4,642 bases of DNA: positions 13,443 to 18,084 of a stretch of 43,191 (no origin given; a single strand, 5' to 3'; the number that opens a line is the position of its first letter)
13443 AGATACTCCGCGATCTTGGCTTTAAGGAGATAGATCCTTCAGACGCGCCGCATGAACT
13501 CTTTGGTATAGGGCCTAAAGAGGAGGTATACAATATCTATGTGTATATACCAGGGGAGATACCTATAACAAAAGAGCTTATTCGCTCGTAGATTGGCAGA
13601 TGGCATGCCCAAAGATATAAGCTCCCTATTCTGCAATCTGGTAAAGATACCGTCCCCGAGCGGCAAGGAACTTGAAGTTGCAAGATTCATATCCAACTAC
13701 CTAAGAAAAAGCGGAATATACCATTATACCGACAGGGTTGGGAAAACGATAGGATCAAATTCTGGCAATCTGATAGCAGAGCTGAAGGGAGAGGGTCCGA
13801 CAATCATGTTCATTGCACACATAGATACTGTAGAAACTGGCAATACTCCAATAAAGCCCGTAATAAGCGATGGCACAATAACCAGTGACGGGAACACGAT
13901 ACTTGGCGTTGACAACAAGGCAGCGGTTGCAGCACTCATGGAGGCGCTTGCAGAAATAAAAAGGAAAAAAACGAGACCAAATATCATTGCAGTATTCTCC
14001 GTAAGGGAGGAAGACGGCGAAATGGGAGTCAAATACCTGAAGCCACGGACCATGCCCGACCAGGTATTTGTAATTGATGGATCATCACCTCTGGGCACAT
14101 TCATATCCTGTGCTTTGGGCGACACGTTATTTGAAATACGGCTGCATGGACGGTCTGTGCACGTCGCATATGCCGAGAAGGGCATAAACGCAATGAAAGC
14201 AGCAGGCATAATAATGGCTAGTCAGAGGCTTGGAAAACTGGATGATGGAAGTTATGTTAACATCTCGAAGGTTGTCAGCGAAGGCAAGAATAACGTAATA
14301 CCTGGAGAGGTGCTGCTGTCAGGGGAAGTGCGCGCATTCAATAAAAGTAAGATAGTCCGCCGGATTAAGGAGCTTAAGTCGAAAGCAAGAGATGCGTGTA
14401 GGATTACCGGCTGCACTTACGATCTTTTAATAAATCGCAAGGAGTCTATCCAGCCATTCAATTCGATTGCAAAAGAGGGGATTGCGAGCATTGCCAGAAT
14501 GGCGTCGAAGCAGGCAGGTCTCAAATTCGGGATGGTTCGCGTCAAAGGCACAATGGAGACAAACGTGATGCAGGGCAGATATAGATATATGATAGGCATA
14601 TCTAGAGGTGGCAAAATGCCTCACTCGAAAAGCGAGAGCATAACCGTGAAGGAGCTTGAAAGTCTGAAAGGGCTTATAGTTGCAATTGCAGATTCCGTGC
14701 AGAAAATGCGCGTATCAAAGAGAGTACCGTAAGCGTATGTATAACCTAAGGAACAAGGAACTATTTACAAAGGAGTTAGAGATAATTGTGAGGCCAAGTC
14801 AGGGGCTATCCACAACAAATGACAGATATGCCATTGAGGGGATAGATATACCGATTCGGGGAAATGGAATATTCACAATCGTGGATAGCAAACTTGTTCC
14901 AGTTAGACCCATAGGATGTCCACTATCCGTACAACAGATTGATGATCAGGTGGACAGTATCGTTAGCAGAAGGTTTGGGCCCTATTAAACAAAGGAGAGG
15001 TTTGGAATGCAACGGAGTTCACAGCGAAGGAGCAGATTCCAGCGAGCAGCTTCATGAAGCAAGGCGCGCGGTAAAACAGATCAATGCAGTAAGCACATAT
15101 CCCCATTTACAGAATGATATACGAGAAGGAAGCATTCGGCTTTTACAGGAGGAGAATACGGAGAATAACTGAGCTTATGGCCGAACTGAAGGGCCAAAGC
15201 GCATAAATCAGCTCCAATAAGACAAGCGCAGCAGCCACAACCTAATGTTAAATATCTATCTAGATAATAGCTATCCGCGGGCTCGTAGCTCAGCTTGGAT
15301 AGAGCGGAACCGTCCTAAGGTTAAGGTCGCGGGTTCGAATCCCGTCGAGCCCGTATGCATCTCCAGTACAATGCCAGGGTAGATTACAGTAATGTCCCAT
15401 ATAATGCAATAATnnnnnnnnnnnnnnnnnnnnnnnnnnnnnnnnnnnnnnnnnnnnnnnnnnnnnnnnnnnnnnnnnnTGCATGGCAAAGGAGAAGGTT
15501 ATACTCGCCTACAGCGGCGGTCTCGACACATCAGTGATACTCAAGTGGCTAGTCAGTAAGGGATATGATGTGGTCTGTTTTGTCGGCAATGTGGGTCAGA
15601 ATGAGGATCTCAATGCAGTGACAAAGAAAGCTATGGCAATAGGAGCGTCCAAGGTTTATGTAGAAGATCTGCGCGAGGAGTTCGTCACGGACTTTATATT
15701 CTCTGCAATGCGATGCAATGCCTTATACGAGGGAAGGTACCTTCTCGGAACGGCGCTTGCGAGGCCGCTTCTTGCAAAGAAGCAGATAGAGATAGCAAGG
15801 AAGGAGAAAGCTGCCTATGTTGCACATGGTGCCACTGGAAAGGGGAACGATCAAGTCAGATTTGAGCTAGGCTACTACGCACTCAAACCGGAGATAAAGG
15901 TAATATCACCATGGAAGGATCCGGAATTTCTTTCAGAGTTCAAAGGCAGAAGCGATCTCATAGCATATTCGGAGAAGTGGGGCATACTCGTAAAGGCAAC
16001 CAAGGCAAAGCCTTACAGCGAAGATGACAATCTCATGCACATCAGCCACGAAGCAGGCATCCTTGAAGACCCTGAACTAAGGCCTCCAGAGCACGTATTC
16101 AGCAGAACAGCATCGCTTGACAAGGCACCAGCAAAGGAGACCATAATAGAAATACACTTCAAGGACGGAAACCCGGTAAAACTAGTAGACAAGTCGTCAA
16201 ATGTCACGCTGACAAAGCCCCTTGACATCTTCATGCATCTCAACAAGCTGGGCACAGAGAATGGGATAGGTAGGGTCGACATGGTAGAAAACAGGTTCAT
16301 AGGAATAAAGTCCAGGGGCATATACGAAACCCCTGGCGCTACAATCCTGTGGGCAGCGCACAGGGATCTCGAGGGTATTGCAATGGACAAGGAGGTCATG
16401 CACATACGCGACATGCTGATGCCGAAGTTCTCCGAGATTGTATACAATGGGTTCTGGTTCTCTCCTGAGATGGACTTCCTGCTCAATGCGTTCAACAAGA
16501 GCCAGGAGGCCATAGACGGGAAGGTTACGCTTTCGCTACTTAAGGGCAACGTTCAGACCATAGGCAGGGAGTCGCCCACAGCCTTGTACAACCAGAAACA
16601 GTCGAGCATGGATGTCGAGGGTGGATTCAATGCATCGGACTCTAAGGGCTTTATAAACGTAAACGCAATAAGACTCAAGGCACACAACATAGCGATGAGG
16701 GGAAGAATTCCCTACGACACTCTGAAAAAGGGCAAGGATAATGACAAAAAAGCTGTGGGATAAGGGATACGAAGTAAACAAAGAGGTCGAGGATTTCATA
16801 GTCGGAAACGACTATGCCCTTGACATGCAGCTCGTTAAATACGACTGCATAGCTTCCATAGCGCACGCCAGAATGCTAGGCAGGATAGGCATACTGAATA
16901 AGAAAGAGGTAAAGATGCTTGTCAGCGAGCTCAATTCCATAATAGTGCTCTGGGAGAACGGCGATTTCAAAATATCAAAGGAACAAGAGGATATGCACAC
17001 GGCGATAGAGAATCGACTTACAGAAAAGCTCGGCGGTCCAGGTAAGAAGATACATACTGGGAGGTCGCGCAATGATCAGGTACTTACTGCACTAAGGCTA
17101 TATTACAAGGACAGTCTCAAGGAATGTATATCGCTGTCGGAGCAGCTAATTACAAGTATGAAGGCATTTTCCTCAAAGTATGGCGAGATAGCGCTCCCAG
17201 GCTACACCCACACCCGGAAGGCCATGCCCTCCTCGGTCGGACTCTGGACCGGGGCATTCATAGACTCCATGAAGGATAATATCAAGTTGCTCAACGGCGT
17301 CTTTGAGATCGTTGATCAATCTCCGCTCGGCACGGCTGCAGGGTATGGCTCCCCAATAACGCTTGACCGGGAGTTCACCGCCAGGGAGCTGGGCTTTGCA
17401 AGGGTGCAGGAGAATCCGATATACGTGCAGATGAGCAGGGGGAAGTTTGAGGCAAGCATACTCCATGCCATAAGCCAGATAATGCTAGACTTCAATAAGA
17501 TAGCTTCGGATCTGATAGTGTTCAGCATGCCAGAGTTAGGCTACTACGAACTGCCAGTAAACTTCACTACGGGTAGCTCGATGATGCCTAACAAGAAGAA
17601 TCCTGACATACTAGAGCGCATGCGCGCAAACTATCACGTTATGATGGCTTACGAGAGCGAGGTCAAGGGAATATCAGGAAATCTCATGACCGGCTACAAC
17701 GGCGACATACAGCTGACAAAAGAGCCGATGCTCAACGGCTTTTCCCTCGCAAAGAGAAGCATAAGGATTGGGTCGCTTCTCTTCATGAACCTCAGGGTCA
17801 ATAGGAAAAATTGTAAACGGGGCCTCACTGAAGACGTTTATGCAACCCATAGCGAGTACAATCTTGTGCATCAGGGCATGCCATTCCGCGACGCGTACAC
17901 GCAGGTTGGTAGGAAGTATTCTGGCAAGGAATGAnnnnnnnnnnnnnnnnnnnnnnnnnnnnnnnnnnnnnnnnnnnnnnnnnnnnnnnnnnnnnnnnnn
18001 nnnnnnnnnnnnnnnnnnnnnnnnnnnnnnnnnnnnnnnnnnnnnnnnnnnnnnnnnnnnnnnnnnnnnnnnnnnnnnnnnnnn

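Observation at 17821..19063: Second, orphan copy of the argH 3' end after the DDAH-like gene: footprint of a cassette insertion by recombination within argH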

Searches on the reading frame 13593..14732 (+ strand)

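Call 6: search_protein_families(library=pfam, proteins=[window:13593-14732:+])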
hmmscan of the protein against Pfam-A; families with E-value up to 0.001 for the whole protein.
window:13593-14732:+ (379 aa): 4 families
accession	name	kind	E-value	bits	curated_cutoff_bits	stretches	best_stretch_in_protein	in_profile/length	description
PF01546.33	Peptidase_M20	-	3.5e-14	53.6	24.6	1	72-362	1-200/206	Peptidase family M20/M25/M40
PF05343.19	Peptidase_M42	-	1e-12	48.1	23.2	1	106-163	133-190/292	M42 glutamyl aminopeptidase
PF07687.19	M20_dimer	-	7.5e-08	32.7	21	1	180-268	9-102/107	Peptidase dimerisation domain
PF04389.22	Peptidase_M28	-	6.3e-06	26.5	21.3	1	59-150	1-77/193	Peptidase family M28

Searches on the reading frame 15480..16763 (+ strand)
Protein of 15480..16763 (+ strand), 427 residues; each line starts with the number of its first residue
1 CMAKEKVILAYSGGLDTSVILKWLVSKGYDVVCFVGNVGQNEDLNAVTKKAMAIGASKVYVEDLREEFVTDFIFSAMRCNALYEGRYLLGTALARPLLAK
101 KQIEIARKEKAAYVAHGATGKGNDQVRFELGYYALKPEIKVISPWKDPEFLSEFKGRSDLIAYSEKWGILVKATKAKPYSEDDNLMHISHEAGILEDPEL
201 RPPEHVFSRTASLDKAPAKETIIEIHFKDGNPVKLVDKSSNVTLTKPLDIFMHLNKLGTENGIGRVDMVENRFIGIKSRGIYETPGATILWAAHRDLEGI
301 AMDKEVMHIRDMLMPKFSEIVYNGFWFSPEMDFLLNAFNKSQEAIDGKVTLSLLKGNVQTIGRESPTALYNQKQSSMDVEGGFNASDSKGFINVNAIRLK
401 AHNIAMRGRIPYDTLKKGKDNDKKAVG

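Call 6: search_protein_families(library=pfam, proteins=[window:15480-16763:+])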
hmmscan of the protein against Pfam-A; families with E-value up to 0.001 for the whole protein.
window:15480-16763:+ (427 aa): 2 families
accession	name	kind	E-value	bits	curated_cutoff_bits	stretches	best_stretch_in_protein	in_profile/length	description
PF20979.2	Arginosuc_syn_C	-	1.5e-73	247.4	27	1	179-400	1-217/219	Arginosuccinate synthase C-terminal domain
PF00764.25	Arginosuc_synth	-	4.6e-61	206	27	1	6-169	1-161/162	Arginosuccinate synthase N-terminal HUP domain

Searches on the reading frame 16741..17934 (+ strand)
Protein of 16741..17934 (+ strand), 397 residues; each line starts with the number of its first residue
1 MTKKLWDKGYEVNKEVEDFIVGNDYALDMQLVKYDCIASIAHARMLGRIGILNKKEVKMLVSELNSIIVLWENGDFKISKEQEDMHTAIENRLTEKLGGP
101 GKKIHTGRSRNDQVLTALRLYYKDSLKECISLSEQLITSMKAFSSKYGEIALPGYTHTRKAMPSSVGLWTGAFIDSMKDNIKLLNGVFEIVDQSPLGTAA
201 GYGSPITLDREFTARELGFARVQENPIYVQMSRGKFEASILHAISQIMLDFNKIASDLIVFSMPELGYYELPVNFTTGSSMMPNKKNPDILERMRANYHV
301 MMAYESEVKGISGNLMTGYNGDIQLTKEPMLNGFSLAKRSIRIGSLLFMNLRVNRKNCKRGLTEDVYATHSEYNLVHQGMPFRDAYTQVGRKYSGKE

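Call 6: search_protein_families(library=pfam, proteins=[window:16741-17934:+])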
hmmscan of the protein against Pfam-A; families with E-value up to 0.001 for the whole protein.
window:16741-17934:+ (397 aa): 1 family
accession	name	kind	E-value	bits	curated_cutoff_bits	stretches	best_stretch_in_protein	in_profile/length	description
PF00206.25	Lyase_1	-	1.2e-49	169.9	27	1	27-296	20-305/312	Lyase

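Call 9: find_related_loci(query=window:16741-17934:+, collection=genome_contigs, flank=5000)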
Query window:16741-17934:+ (397 aa) in genome_contigs; peptide patterns used: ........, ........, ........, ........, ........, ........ (x = any residue, [..] = any of these).
412 stretches matched a pattern; 388 encode a relative of the query (tblastn E <= 1e-3); the best 80 are kept; 80 distinct loci.
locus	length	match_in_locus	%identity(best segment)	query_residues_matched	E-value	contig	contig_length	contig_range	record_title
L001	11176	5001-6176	77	1-392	0e+0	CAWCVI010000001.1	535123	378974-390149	MAG: uncultured Candidatus Micrarchaeota archaeon isolate MFD01689.bin.1.3 genome assembly, contig: contig_11020, whole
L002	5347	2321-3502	64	3-396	0e+0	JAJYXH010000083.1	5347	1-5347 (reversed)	MAG: Candidatus Micrarchaeota archaeon isolate FK3.bin34 NODE_29221_length_5347_cov_4.189655, whole genome shotgun seque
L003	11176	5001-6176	65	2-393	2e-180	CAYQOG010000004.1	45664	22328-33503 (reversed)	MAG TPA_asm: Candidatus Micrarchaeota archaeon isolate SRP226684_co1_186 genome assembly, contig: NODE_375_length_45664_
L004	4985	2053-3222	63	4-393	3e-180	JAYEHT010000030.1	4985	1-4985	MAG: Candidatus Aerophobetes bacterium isolate MAG210 MAG210_30, whole genome shotgun sequence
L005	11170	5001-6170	63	4-393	2e-173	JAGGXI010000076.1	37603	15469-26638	MAG: Candidatus Aerophobetes bacterium isolate AUK148 PB_MBMC_102_c_000000000009, whole genome shotgun sequence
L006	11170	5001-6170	61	4-393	4e-171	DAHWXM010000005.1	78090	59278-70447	MAG TPA_asm: Candidatus Micrarchaeota archaeon isolate clean2166 k141_624167, whole genome shotgun sequence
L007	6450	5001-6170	58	4-393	3e-160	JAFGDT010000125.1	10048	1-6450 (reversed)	MAG: bacterium isolate Zod_Metabat.1186 k87_12359401, whole genome shotgun sequence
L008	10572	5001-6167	58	4-393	7e-160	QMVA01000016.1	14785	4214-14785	MAG: Candidatus Nanohalarchaeota archaeon isolate B72_G9 B72_Guay9_scaffold_03545, whole genome shotgun sequence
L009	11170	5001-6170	57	4-393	3e-158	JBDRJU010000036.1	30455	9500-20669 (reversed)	MAG: bacterium isolate MEGAHIT-group-1.670 k141_4625582, whole genome shotgun sequence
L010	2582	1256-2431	55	3-394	5e-161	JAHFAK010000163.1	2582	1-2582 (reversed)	MAG: Deltaproteobacteria bacterium isolate nzgw173 NODE_107801_length_2583_cov_7.234768, whole genome shotgun sequence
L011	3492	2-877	66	104-395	1e-144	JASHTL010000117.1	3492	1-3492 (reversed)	MAG: Candidatus Micrarchaeota archaeon isolate JOPF152 JOPF_N071_contig_87491, whole genome shotgun sequence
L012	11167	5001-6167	46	4-390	1e-117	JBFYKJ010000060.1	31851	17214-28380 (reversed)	MAG: Candidatus Altiarchaeota archaeon isolate PPR_0003 k121_6089075, whole genome shotgun sequence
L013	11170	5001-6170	61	4-393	1e-166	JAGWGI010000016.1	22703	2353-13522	MAG: Candidatus Micrarchaeota archaeon isolate REEA36 REEA36-150_2510, whole genome shotgun sequence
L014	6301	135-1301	57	4-393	3e-153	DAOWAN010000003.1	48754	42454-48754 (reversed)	MAG TPA_asm: Candidatus Nanohalarchaeota archaeon isolate CSMAG_1836 CSMAG_1836_k141_5507928_length_48754_cov_12.2521, w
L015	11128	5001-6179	34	1-390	2e-73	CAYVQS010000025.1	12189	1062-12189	MAG TPA_asm: Candidatus Micrarchaeota archaeon isolate SRP062349_co5_86 genome assembly, contig: NODE_2120_length_12189_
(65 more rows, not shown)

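Call 49: find_homologous_proteins(query=window:16741-17934:+, max_evalue=1e-80)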
Query window:16741-17934:+ (397 aa): 7592 proteins with E <= 1e-80 among 8000 candidates; the best 120 are listed.
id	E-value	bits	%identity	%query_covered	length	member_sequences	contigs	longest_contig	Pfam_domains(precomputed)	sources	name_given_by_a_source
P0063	4.5e-248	840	100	94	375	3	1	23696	PF00206.26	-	-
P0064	4.3e-236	801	90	99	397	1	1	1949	PF00206.26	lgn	-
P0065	1.2e-206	704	77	99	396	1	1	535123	PF00206.26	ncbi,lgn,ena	-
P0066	4.3e-205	699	77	99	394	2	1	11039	PF00206.26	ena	-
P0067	2.6e-198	677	74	99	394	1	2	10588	PF00206.26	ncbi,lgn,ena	-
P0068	1.3e-185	635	71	100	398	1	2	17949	PF00206.26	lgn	-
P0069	1.4e-183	628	68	100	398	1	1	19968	PF00206.26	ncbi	-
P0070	3.8e-183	627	70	99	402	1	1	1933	PF00206.26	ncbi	-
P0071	2.0e-182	624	69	98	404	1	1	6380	PF00206.26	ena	-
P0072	2.2e-182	624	70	99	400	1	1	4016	PF00206.26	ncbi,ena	-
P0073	8.7e-182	622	68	99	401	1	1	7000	PF00206.26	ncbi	-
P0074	5.6e-181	620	68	99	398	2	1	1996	PF00206.26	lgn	-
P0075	6.8e-181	619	68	99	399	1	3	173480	PF00206.26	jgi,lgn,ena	jgi:argininosuccinate lyase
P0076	1.6e-179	615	65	99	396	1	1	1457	PF00206.26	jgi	jgi:argininosuccinate lyase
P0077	3.9e-178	610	67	99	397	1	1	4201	PF00206.26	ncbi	-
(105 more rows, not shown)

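Call 51: find_encoding_contigs(protein=P0066, flank=6000, max_places=2)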
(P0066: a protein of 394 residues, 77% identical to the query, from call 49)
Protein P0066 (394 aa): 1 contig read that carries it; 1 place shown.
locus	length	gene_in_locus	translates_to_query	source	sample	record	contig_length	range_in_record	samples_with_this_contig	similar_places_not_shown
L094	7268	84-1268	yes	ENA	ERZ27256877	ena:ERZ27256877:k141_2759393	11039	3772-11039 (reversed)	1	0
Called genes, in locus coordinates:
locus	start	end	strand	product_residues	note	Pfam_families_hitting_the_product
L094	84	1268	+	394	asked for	PF00206:Lyase_1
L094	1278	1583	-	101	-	-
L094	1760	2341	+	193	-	PF02545:Maf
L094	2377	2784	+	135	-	-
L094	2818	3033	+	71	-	-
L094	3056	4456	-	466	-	PF13522:GATase_6, PF13537:GATase_7, PF00156:Pribosyltran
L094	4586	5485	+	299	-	PF04055:Radical_SAM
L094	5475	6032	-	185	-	PF06559:DCD_N, PF22769:DCD, PF22569:DCD_C (weak), PF00692:dUTPase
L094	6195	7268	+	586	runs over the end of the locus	PF00303:Thymidylat_synt, PF14251:PterinBD-DUF4346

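Call 52: find_encoding_contigs(protein=P0067, flank=6000, max_places=2)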
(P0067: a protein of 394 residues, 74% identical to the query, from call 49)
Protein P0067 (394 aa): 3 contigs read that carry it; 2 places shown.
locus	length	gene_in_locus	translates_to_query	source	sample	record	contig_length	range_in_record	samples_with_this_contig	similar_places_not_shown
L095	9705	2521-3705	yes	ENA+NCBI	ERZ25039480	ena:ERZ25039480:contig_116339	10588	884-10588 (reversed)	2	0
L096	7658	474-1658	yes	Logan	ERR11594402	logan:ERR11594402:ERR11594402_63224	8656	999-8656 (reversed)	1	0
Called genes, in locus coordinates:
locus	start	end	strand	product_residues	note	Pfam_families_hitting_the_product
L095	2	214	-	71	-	?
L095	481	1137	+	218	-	PF01966:HD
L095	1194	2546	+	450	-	PF00764:Arginosuc_synth, PF20979:Arginosuc_syn_C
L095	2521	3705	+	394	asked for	PF00206:Lyase_1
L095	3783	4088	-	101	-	-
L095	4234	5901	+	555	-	PF01636:APH (faint), PF03109:ABC1, PF27536:UbiB_helical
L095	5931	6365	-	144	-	-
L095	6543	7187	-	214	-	-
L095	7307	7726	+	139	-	-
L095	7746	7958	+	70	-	-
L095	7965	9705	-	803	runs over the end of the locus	PF00690:Cation_ATPase_N, PF00122:E1-E2_ATPase, PF00702:Hydrolase, PF13246:Cation_ATPase (weak), PF00689:Cation_ATPase_C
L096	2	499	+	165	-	?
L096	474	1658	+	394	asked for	PF00206:Lyase_1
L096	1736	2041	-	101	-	-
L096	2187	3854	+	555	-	PF01636:APH (faint), PF03109:ABC1, PF27536:UbiB_helical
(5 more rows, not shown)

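Call 53: find_encoding_contigs(protein=P0068, flank=6000, max_places=2)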
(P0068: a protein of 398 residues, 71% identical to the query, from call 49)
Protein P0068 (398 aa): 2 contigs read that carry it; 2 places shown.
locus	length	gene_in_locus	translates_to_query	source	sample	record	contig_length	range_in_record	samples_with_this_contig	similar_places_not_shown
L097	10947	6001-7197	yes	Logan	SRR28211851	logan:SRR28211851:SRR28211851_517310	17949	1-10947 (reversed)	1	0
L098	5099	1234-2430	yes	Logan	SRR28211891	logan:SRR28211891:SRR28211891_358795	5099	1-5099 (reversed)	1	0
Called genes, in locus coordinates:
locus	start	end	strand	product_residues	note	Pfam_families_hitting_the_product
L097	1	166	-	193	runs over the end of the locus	PF04919:DUF655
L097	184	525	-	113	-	PF03874:RNA_pol_Rpb4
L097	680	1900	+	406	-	-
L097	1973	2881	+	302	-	PF20030:bpMoxR, PF00004:AAA (weak), PF05496:RuvB_N (faint), PF07726:AAA_3, PF07728:AAA_5, PF17863:AAA_lid_2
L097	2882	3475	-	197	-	PF24367:DUF7523, PF13840:ACT_7 (weak)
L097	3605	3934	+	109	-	-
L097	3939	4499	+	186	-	PF00583:Acetyltransf_1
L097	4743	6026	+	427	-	PF00764:Arginosuc_synth, PF20979:Arginosuc_syn_C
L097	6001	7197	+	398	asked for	PF00206:Lyase_1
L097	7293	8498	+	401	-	PF02274:ADI, PF19420:DDAH_eukar (weak)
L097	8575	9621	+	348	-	-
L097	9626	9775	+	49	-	PF04312:DUF460 (weak)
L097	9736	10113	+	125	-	PF04312:DUF460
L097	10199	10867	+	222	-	-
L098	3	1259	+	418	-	?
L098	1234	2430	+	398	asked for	PF00206:Lyase_1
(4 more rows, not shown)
